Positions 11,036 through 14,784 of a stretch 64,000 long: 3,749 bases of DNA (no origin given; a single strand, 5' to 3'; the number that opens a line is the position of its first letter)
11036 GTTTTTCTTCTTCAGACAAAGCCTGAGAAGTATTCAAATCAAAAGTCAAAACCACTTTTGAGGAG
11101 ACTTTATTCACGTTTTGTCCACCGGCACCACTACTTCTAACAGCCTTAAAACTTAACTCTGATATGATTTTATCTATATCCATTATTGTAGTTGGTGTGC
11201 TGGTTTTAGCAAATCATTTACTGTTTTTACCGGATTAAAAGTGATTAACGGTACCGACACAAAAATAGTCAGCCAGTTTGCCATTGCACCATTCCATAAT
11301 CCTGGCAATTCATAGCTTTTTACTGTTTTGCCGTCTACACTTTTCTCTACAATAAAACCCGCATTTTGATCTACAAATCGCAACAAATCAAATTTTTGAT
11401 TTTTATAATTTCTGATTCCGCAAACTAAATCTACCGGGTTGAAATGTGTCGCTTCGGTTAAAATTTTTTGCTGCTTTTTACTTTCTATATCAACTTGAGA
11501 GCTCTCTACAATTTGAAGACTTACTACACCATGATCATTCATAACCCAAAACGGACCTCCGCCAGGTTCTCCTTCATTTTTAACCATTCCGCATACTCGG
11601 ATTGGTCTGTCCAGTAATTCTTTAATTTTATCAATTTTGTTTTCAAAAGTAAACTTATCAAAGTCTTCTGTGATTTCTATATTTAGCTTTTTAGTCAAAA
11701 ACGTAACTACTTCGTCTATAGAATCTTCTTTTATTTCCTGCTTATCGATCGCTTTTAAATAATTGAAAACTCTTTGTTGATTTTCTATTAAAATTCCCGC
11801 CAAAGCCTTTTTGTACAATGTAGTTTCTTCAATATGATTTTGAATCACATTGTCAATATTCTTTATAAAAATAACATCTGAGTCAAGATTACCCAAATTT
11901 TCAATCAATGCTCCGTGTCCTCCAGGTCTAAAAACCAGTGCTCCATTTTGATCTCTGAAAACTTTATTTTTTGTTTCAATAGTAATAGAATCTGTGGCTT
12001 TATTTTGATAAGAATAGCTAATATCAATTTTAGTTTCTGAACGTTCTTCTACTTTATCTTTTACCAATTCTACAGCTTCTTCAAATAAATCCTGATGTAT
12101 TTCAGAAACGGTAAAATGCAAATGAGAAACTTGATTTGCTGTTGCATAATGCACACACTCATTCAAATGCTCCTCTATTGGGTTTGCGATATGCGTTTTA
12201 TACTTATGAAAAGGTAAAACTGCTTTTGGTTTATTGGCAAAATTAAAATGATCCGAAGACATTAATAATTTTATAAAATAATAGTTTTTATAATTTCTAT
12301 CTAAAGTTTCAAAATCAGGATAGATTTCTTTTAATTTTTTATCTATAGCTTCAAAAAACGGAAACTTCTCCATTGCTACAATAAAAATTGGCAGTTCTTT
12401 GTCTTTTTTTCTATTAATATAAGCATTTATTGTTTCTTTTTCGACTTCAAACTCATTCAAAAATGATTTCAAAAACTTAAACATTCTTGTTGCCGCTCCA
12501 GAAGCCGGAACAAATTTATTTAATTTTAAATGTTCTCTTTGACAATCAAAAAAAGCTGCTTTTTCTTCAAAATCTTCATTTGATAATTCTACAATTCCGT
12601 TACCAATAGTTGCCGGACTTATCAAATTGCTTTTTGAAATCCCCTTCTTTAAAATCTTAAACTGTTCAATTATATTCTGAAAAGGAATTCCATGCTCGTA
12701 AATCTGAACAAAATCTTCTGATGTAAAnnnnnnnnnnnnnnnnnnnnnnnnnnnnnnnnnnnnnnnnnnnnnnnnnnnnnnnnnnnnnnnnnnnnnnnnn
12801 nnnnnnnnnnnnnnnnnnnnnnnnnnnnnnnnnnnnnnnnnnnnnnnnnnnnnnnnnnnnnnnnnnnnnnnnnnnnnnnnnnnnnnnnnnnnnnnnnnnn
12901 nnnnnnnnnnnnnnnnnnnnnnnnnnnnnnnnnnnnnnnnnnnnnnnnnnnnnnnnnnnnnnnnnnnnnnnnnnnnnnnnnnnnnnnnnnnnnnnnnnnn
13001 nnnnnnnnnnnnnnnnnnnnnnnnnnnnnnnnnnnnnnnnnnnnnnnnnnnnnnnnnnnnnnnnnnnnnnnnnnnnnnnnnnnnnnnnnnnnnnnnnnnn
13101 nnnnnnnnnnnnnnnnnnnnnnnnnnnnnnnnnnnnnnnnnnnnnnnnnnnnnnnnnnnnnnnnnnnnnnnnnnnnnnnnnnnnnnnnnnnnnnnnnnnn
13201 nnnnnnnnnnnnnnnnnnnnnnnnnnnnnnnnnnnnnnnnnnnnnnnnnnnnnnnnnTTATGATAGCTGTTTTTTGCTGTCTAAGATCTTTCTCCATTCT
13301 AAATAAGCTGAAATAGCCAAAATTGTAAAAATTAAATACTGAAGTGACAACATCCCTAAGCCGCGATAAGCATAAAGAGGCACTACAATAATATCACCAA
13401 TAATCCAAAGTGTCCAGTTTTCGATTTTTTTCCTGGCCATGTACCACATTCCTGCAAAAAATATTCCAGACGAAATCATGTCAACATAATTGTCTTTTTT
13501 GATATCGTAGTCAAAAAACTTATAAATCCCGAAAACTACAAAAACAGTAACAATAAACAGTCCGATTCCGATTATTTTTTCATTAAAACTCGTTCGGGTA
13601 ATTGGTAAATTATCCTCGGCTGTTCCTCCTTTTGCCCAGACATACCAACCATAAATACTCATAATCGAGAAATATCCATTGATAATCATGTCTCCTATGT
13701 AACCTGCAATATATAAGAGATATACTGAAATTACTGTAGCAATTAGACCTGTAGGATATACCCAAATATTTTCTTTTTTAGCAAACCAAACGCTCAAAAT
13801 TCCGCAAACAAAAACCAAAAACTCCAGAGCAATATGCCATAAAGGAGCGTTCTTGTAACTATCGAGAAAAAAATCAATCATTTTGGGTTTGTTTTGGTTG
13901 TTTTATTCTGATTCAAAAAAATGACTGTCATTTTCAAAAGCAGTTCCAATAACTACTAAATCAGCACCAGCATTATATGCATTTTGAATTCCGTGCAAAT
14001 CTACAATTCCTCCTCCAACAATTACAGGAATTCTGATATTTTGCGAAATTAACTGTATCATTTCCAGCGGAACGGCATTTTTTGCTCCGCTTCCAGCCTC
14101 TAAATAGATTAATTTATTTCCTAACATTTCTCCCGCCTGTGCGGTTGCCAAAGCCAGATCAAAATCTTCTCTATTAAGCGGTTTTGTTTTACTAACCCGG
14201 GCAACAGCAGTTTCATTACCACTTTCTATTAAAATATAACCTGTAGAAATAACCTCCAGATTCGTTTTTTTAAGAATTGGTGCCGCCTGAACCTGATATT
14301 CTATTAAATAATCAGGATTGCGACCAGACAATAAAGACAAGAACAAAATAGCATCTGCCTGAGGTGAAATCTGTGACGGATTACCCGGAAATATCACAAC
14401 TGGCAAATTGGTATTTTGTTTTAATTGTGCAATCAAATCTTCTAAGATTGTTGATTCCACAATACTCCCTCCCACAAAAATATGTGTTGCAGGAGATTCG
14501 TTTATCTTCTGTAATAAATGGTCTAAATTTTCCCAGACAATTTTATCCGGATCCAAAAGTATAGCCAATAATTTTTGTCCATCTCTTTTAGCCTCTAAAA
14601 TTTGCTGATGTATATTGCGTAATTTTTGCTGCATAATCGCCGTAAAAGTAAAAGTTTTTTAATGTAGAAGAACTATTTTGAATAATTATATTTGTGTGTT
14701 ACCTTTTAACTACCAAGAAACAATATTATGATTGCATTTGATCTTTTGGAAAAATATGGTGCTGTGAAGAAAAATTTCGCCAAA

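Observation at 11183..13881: PnuC transporter coupled to a single ORF fusing a NadR-type riboside kinase domain to a DUF4301 domain with UDP-sugar-pyrophosphorylase-like motifs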

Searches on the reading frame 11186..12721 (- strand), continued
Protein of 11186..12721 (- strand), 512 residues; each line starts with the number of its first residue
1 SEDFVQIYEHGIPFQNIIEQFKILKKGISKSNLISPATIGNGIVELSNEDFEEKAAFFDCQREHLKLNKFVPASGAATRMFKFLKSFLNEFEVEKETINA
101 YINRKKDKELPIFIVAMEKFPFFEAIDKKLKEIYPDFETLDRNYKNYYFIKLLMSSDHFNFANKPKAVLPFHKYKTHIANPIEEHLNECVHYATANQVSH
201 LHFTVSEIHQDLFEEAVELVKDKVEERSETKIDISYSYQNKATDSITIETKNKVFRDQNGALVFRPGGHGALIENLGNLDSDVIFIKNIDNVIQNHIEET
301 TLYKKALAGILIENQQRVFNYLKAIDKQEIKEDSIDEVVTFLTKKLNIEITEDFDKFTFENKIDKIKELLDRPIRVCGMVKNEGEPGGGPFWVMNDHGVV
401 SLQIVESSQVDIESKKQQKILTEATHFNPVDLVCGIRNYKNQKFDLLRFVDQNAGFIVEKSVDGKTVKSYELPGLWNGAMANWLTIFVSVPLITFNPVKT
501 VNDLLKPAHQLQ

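Call 86: search_protein_families(library=pfam, proteins=[L090:4124-5920:+, L090:2570-2821:+], max_evalue=0.001)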
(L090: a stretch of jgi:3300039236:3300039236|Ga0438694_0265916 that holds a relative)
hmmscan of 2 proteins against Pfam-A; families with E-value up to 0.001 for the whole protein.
L090:4124-5920:+ (598 aa): 6 families
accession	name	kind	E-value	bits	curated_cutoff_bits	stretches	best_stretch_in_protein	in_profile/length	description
PF05693.19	Glycogen_syn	-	5.9e-190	633.5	27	1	9-597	1-584/639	Glycogen synthase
PF00534.26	Glycos_transf_1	-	5.6e-10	39.4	26.4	1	477-525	87-135/172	Glycosyl transferases group 1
PF08323.17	Glyco_transf_5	-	9e-10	39.1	22.7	1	11-246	6-225/239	Starch synthase catalytic domain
PF13692.12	Glyco_trans_1_4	-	1.6e-08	35.3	27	1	476-525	70-119/142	Glycosyl transferases group 1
PF20706.3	GT4-conflict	-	4.1e-06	26.5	26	0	480-554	279-351/385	Family 4 Glycosyltransferase in conflict systems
PF13439.12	Glyco_transf_4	-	4.6e-05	23.9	28.5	1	155-265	75-170/170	Glycosyltransferase Family 4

L090:2570-2821:+ (83 aa): 2 families
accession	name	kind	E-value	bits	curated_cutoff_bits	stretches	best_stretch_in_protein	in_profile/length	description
PF01910.22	Thiamine_BP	-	2.3e-05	24.7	24.9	1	5-75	1-74/92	Thiamine-binding protein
PF07615.16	Ykof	-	0.00083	20.2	21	1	3-54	2-53/81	YKOF-related Family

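Call 87: search_dna_similar(query=window:11186-12721:-, collection=phages, mode=protein, max_evalue=0.001)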
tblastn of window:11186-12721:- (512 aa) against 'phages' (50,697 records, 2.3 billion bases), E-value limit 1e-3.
Records with a match: 3; places in all: 3; records where one place covers at least 80% of the query: 2.
Best place of each record, by identity: <60% 3.
By first word of the organism name: Bacteriophage 3.
By host as written in the record: - 3.
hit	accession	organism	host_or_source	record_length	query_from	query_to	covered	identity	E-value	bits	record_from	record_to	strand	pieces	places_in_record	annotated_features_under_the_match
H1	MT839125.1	Bacteriophage sp.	human fecal samples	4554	7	510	98%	42.8%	1e-120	391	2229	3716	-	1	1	record has no annotation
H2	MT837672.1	Bacteriophage sp.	human fecal samples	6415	11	510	98%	42.9%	2e-115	380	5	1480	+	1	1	record has no annotation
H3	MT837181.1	Bacteriophage sp.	human fecal samples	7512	233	510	54%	54.5%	1e-91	311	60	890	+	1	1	record has no annotation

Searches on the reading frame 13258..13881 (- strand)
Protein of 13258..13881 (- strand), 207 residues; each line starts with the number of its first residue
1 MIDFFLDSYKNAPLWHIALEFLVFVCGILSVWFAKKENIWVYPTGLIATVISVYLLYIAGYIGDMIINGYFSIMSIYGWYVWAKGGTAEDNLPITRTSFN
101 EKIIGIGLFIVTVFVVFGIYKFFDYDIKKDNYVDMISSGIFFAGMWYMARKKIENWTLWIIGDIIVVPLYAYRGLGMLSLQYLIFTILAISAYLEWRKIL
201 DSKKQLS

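Call 3: search_protein_families(library=pfam, proteins=[window:13258-13881:-], max_evalue=0.01)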
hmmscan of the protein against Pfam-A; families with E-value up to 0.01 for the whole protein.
window:13258-13881:- (207 aa): 1 family
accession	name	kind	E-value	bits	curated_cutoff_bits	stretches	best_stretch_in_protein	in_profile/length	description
PF04973.17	NMN_transporter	-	4e-48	164.1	27.3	1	18-198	2-175/175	Nicotinamide mononucleotide transporter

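Call 4: search_protein_families(library=ncbifam, proteins=[window:13258-13881:-], max_evalue=0.01)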
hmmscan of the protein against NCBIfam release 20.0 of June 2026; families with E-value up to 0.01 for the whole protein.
window:13258-13881:- (207 aa): 2 families
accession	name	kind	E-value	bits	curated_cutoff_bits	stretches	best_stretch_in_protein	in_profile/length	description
TIGR01528.1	NMN_trans_PnuC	equivalog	1.2e-23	84.1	42.45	1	21-199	6-184/187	nicotinamide riboside transporter PnuC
NF011926.0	PRK15397.1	subfamily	2.7e-18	66.7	335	2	142-200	171-229/239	nicotinamide riboside transporter PnuC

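Call 57: search_solved_structures(query=window:13258-13881:-, max_evalue=0.01, show_alignments=2)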
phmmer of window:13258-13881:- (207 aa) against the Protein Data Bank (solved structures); distinct sequences matched with E-value up to 0.01: 1.
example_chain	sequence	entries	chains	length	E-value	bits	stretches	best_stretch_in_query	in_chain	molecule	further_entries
4qtn_A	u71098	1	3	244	0.0067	19.5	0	22-200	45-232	Nicotinamide riboside transporter PnuC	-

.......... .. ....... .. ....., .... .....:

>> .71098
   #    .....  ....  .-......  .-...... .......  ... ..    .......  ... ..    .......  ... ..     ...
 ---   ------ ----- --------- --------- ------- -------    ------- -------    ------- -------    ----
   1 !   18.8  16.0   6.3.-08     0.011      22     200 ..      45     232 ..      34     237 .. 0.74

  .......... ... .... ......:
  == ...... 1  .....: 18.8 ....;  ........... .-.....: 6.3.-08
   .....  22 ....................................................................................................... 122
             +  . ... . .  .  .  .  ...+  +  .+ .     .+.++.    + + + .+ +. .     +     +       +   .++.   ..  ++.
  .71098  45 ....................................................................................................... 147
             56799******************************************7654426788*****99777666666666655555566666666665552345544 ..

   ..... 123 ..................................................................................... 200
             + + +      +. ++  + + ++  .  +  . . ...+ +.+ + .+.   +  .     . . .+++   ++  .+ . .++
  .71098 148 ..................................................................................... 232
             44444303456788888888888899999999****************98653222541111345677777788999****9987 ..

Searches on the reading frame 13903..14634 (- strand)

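Call 3: search_protein_families(library=pfam, proteins=[window:13903-14634:-], max_evalue=0.01)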
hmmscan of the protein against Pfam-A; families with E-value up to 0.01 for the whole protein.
window:13903-14634:- (243 aa): 8 families
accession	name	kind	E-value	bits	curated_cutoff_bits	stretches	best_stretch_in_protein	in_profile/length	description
PF01884.23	PcrB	-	3.8e-35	121.8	23.9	1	25-237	10-215/226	PcrB family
PF00977.27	His_biosynth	-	1.5e-08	34.8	23.6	1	181-240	53-112/228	Histidine biosynthesis protein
PF03060.21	NMO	-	7e-06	26.1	28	1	190-233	182-225/331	Nitronate monooxygenase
PF01207.24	Dus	-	0.00018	21.2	20.4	1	189-236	172-220/311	Dihydrouridine synthase (Dus)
PF05690.20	ThiG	-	0.0013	18.6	23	1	189-234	163-208/247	Thiazole biosynthesis protein ThiG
PF01180.27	DHO_dh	-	0.0034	17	27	1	187-234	224-273/291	Dihydroorotate dehydrogenase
PF00478.31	IMPDH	-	0.0052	16.3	25.6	0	185-233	191-239/345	IMP dehydrogenase / GMP reductase domain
PF02310.24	B12-binding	-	0.0098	16.2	32.1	0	191-232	70-113/121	B12 binding domain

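Call 4: search_protein_families(library=ncbifam, proteins=[window:13903-14634:-], max_evalue=0.01)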
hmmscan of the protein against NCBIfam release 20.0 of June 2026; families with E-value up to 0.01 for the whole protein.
window:13903-14634:- (243 aa): 27 families (the best 25 are shown)
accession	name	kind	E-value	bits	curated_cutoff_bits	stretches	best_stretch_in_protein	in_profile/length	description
NF003198.0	PRK04169.1-2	subfamily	1.9e-89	299.1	247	1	6-238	3-234/249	geranylgeranylglyceryl/heptaprenylglyceryl phosphate synthase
TIGR01769.1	GGGP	equivalog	8.8e-54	182.4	161.55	1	26-230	4-205/205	phosphoglycerol geranylgeranyltransferase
TIGR01768.1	GGGP-family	subfamily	2.4e-48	164.6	113.25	1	26-237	5-215/224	geranylgeranylglyceryl phosphate synthase family protein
NF003202.0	PRK04169.1-6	equivalog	5.8e-48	163.6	353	1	8-237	13-241/254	phosphoglycerol geranylgeranyltransferase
NF003201.0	PRK04169.1-5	equivalog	4.7e-37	127.5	388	1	1-238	1-233/253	phosphoglycerol geranylgeranyltransferase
NF003199.0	PRK04169.1-3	subfamily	2.3e-13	50.2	169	1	27-236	14-218/233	geranylgeranylglyceryl/heptaprenylglyceryl phosphate synthase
NF003197.1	PRK04169.1-1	equivalog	9.2e-10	38.7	260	1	27-235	13-214/228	heptaprenylglyceryl phosphate synthase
TIGR03572.1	WbuZ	equivalog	8.7e-09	35.1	299.7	1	184-240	56-113/232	glycosyl amidation-associated protein WbuZ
TIGR00007.1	TIGR00007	equivalog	2.2e-07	30.7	228.95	1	184-240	53-111/231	1-(5-phosphoribosyl)-5-[(5-phosphoribosylamino)methylideneamino]imidazole-4-carboxamide isomerase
TIGR00735.1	hisF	equivalog_domain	2.2e-07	30.4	294.55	1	174-233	46-106/254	imidazole glycerol phosphate synthase subunit HisF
NF010112.0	PRK13585.1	equivalog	2.4e-06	27.3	243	1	183-235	174-226/241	1-(5-phosphoribosyl)-5-[(5-phosphoribosylamino)methylideneamino]imidazole-4-carboxamide isomerase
NF038364.1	AglZ_HisF2_fam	equivalog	2.7e-06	27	310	1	172-233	166-228/248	AglZ/HisF2 family acetamidino modification protein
TIGR03151.1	enACPred_II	equivalog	3e-06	26.7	453.1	1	179-233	139-193/307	enoyl-[acyl-carrier-protein] reductase FabK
NF005574.0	PRK07259.1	equivalog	1.1e-05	24.5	269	1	186-238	222-274/304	dihydroorotate dehydrogenase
TIGR00734.1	hisAF_rel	hypoth_equivalog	1.2e-05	25.2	179.85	1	174-233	156-216/221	HisA/HisF family protein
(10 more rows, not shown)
